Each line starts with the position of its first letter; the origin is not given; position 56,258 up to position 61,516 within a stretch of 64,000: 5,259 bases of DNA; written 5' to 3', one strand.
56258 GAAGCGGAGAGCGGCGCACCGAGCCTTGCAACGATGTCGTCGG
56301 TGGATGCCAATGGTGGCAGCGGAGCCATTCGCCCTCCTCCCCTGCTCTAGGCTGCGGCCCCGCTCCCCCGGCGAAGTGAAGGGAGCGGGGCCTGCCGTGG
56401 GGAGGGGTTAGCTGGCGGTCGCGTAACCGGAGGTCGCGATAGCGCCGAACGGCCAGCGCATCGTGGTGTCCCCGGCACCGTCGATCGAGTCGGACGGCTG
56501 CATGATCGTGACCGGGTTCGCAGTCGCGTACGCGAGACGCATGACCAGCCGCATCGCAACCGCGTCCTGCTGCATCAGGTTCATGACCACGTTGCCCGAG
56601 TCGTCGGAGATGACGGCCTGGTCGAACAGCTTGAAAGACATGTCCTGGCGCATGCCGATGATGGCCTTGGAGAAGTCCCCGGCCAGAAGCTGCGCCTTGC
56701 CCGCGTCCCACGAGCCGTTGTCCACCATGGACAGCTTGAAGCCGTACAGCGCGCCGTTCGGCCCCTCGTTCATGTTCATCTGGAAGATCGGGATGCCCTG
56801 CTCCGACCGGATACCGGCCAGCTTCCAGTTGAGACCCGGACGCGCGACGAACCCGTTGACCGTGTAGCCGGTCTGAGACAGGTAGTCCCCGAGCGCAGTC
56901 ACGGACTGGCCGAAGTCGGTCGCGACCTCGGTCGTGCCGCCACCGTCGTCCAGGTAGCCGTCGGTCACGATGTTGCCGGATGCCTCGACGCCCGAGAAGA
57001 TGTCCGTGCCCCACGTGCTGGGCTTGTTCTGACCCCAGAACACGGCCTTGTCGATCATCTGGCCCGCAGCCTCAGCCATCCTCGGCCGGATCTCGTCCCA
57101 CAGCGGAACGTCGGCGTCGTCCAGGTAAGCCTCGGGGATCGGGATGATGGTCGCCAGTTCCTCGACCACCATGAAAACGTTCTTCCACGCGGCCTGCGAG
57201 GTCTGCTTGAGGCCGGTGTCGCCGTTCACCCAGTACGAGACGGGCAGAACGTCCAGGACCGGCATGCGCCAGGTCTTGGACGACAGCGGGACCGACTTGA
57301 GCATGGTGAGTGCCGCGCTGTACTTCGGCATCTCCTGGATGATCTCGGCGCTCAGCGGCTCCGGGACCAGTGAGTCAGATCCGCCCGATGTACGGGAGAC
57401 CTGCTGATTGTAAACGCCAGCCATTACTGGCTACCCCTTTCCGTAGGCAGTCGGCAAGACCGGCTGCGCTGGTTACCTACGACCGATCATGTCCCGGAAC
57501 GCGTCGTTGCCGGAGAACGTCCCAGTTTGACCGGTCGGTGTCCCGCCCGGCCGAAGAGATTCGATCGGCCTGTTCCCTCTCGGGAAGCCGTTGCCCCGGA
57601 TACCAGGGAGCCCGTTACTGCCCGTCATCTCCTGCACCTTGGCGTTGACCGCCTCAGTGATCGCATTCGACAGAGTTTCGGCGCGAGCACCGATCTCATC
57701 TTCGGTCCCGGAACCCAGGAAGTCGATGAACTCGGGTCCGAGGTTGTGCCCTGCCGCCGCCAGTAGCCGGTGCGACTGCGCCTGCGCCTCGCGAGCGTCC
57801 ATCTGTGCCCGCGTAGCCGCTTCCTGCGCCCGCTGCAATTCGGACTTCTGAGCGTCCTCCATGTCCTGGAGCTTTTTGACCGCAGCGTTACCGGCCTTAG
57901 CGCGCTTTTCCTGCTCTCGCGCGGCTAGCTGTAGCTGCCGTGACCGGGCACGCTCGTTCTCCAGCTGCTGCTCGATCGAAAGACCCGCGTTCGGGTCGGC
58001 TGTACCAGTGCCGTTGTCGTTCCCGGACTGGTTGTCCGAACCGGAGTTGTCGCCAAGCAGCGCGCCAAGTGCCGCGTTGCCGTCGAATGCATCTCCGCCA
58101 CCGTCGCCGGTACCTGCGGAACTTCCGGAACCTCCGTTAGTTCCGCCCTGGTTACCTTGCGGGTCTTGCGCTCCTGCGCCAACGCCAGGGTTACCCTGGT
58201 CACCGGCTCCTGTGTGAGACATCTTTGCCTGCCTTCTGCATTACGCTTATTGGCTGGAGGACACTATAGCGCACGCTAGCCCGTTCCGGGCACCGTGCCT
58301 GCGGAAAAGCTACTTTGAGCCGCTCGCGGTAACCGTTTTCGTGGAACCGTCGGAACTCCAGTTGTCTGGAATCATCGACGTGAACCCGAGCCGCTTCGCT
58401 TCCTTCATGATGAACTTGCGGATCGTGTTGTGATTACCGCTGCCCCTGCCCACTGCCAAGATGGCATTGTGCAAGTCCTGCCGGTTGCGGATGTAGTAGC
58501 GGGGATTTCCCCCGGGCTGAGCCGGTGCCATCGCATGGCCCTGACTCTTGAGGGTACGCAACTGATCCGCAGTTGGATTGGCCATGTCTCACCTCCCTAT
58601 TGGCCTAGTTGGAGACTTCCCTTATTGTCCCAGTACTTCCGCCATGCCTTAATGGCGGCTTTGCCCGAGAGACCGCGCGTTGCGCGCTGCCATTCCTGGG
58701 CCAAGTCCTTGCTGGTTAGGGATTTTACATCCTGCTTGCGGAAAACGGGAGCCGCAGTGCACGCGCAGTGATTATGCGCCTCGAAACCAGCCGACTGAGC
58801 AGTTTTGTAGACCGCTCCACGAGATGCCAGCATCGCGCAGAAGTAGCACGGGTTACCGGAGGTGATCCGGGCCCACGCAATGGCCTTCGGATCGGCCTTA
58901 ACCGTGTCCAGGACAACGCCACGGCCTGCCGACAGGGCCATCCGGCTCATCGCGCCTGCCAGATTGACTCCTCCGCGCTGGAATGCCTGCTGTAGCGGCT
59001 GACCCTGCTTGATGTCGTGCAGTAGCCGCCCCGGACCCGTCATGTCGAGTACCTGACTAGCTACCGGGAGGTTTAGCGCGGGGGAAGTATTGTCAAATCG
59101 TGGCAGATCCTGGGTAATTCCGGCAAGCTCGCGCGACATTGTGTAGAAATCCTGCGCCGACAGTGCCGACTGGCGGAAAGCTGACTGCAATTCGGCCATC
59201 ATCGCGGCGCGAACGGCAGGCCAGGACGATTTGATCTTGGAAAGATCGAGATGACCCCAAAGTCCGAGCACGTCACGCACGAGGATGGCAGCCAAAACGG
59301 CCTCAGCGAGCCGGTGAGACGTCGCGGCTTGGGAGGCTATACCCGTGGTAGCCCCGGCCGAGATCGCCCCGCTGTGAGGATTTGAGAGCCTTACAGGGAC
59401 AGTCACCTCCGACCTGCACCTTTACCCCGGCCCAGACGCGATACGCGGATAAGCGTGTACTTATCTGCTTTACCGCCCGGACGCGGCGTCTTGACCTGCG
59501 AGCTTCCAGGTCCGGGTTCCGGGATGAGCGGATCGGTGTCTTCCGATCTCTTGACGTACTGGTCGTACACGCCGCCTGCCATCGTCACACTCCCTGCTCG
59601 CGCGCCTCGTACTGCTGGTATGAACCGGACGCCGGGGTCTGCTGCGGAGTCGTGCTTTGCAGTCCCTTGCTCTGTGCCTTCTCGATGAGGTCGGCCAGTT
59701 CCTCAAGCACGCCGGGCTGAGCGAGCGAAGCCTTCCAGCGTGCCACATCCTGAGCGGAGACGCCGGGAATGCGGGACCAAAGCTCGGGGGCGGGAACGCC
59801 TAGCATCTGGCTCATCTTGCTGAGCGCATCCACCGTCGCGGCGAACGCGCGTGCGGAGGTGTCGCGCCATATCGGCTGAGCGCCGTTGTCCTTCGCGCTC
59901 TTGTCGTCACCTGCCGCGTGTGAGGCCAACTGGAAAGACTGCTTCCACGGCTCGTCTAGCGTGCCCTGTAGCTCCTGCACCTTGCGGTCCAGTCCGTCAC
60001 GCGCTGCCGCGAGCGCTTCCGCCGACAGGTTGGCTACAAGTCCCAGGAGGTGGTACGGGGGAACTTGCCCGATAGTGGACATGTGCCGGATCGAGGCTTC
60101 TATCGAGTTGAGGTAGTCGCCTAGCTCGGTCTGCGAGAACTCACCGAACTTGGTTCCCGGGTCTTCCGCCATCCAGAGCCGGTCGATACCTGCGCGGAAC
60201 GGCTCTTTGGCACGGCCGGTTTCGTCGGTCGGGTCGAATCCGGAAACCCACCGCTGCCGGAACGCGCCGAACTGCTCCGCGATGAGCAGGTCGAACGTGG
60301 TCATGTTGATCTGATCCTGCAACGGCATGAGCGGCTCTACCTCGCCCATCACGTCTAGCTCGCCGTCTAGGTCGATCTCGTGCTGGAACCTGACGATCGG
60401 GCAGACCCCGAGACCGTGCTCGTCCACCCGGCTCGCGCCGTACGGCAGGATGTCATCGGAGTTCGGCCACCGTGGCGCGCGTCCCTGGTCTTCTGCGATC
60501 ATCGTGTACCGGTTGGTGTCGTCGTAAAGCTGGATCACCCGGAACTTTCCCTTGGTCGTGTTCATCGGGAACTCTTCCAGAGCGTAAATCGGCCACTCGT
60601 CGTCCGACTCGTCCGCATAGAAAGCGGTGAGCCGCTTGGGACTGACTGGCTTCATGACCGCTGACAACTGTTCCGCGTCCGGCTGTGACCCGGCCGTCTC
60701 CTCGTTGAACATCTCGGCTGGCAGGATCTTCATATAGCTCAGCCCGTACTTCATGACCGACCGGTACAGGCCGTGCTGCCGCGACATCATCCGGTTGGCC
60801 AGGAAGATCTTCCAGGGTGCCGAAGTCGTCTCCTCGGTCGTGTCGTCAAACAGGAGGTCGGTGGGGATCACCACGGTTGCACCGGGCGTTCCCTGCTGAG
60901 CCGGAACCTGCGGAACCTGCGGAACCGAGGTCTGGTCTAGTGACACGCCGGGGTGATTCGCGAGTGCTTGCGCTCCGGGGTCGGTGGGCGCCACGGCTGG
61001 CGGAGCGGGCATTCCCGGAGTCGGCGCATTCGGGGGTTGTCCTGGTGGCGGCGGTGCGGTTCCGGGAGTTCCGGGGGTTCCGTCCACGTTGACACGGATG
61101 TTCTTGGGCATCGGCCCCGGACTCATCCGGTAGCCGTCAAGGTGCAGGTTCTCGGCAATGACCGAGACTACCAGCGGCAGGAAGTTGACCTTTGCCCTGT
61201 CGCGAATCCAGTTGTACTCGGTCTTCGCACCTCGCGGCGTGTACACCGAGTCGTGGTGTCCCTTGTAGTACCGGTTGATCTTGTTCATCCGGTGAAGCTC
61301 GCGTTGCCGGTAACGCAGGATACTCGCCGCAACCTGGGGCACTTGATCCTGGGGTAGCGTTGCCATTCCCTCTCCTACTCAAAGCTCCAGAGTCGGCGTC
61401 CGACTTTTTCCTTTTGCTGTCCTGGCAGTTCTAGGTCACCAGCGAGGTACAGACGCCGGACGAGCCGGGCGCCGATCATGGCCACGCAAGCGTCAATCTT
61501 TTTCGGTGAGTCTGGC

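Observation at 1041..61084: Dispersed 27-bp 'triple box' element (3 x 9-bp GGAAC units), 21 copies across the whole phage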

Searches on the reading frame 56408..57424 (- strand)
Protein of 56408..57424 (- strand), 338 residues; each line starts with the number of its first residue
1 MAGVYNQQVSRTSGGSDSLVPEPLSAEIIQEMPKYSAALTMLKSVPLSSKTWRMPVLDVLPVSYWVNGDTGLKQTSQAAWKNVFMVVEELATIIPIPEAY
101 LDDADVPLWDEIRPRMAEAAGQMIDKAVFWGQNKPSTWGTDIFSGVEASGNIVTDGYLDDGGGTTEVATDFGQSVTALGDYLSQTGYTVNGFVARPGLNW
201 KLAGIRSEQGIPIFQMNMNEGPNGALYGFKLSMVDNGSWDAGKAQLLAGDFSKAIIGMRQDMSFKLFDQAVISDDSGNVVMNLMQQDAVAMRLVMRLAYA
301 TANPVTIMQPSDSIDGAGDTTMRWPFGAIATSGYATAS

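Call 10: search_protein_families(library=pfam, proteins=[window:56408-57424:-])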
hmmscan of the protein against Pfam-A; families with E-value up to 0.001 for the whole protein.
window:56408-57424:- (338 aa): 1 family
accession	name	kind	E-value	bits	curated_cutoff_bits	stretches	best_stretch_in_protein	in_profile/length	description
PF05065.19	Phage_capsid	-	1.7e-21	77.3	24.2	1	19-304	4-272/280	Phage capsid family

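Call 17: find_related_loci(query=window:56408-57424:-, collection=viral_contigs, flank=10000)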
Query window:56408-57424:- (338 aa) in viral_contigs; peptide patterns used: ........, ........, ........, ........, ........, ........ (x = any residue, [..] = any of these).
9 stretches matched a pattern; 8 encode a relative of the query (tblastn E <= 1e-3); 8 distinct loci.
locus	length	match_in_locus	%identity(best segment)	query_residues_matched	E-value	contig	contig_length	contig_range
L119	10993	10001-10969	65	5-331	1e-150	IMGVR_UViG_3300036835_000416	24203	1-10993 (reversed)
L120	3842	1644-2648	65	5-331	3e-150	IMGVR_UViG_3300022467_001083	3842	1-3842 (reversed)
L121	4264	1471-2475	65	5-331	7e-148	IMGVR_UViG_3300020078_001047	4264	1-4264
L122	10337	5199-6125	55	5-334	3e-115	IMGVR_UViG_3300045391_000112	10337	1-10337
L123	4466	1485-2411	49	5-331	1e-99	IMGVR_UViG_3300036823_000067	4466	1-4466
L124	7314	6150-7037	45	9-316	5e-85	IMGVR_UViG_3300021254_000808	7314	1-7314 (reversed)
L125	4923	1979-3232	53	5-330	3e-49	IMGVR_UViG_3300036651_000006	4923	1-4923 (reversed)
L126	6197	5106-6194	53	5-267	5e-49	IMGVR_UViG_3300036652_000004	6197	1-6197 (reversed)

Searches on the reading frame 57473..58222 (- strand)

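Call 10: search_protein_families(library=pfam, proteins=[window:57473-58222:-])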
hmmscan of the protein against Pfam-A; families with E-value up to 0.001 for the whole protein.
window:57473-58222:- (249 aa): 1 family
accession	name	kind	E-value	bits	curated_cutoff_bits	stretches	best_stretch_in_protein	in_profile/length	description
PF14265.11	DUF4355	-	8e-05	23.3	25.4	1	98-198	16-120/124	Capsid assembly scaffolding protein Gp46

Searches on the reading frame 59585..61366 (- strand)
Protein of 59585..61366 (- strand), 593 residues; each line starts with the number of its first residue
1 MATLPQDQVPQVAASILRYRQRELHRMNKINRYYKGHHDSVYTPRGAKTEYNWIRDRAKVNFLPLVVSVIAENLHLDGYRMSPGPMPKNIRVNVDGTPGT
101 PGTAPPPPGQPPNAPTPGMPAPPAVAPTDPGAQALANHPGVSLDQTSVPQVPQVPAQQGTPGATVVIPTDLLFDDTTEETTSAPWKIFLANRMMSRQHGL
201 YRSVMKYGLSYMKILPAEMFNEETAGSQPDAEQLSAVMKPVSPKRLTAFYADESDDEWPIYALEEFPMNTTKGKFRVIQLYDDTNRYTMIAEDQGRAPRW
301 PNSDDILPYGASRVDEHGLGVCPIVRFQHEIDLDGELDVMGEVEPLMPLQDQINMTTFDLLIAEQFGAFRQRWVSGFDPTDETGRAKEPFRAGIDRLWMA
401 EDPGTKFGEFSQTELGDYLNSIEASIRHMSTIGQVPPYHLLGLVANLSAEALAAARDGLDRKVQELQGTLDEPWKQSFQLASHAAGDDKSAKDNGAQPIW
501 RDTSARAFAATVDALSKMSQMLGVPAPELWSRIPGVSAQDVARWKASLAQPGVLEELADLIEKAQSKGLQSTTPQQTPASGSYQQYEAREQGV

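Call 10: search_protein_families(library=pfam, proteins=[window:59585-61366:-])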
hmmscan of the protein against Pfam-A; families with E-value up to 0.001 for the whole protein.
window:59585-61366:- (593 aa): 1 family
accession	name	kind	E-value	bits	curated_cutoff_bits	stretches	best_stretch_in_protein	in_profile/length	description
PF05133.19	SPP1_portal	-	9.8e-36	124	25.5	1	173-547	66-409/416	Phage portal protein, SPP1 Gp6-like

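Call 11: search_dna_similar(query=window:59585-61366:-, collection=phages, mode=protein, max_rows=25)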
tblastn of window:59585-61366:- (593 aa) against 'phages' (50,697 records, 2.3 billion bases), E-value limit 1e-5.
Records with a match: 1181; places in all: 1183; records where one place covers at least 80% of the query: 3.
Best place of each record, by identity: <60% 1181.
By first word of the organism name: Mycobacterium 811; Streptomyces 198; Arthrobacter 97; Gordonia 31; Microbacterium 17; Curtobacterium 10; Corynebacterium 9; Bacteriophage 2; Thermobifida 2; Rhodococcus 2; and 2 more.
By host as written in the record: Mycobacterium smegmatis mc2 155 553; Mycobacterium smegmatis mc#155 125; Arthrobacter globiformis B-2979 51; Mycobacterium smegmatis mc2155 46; Streptomyces lividans JI 1326 32; Streptomyces griseus ATCC 10137 30; Gordonia terrae 3612 25; Streptomyces xanthochromogenes NRRL B-5410 23; and 75 more.
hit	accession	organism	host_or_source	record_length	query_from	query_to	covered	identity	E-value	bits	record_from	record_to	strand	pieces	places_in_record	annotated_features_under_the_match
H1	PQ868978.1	Curtobacterium phage Mysterium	Curtobacterium flaccumfaciens NRRL ...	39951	26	544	71%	44.4%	1e-67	306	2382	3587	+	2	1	3: portal protein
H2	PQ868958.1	Curtobacterium phage SpecialK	Curtobacterium flaccumfaciens NRRL ...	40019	26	544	71%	44.4%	1e-67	306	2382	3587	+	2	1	3: portal protein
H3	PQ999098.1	Curtobacterium phage Moss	Curtobacterium flaccumfaciens NRRL ...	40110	26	544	71%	44.4%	1e-67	306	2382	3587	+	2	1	3: portal protein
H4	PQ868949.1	Curtobacterium phage Ashes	Curtobacterium flaccumfaciens NRRL ...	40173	26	544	71%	44.4%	1e-67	305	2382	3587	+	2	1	3: portal protein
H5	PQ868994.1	Curtobacterium phage Halsey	Curtobacterium flaccumfaciens NRRL ...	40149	26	544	71%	44.4%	1e-67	305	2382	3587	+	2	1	3: portal protein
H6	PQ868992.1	Curtobacterium phage Gambol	Curtobacterium flaccumfaciens NRRL ...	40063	26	544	71%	44.2%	9e-67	303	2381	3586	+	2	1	3: portal protein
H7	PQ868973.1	Curtobacterium phage Kalimba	Curtobacterium flaccumfaciens NRRL ...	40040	26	544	71%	44.2%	7e-67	303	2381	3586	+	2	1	3: portal protein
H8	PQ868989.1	Curtobacterium phage Donkey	Curtobacterium flaccumfaciens NRRL ...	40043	26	544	71%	44.2%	7e-67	303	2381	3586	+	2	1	3: portal protein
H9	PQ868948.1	Curtobacterium phage Cappuccino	Curtobacterium flaccumfaciens NRRL ...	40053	26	544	71%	44.2%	7e-67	303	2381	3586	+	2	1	3: portal protein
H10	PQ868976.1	Curtobacterium phage Sooty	Curtobacterium flaccumfaciens NRRL ...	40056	26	544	71%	44.2%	7e-67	303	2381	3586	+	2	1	3: portal protein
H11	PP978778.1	Arthrobacter phage JuneStar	Arthrobacter globiformis B-2979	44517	21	593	80%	38.8%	5e-61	282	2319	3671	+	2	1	3: portal protein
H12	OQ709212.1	Arthrobacter phage Cassia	Arthrobacter globiformis B-2979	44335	21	593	80%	38.7%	6e-67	300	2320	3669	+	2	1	3: portal protein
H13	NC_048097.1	Arthrobacter phage Yang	Arthrobacter globiformis NRRL B-2979 SEA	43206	21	593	80%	38.5%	2e-66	298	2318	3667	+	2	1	3: portal protein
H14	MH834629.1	Arthrobacter phage Yang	Arthrobacter globiformis NRRL B-2979 SEA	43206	21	593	80%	38.5%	2e-66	298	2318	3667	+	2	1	3: portal protein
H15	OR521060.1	Arthrobacter phage Wildwest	Arthrobacter atrocyaneus NRRL B-2883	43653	26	580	77%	40.0%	1e-63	291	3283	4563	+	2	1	4: portal protein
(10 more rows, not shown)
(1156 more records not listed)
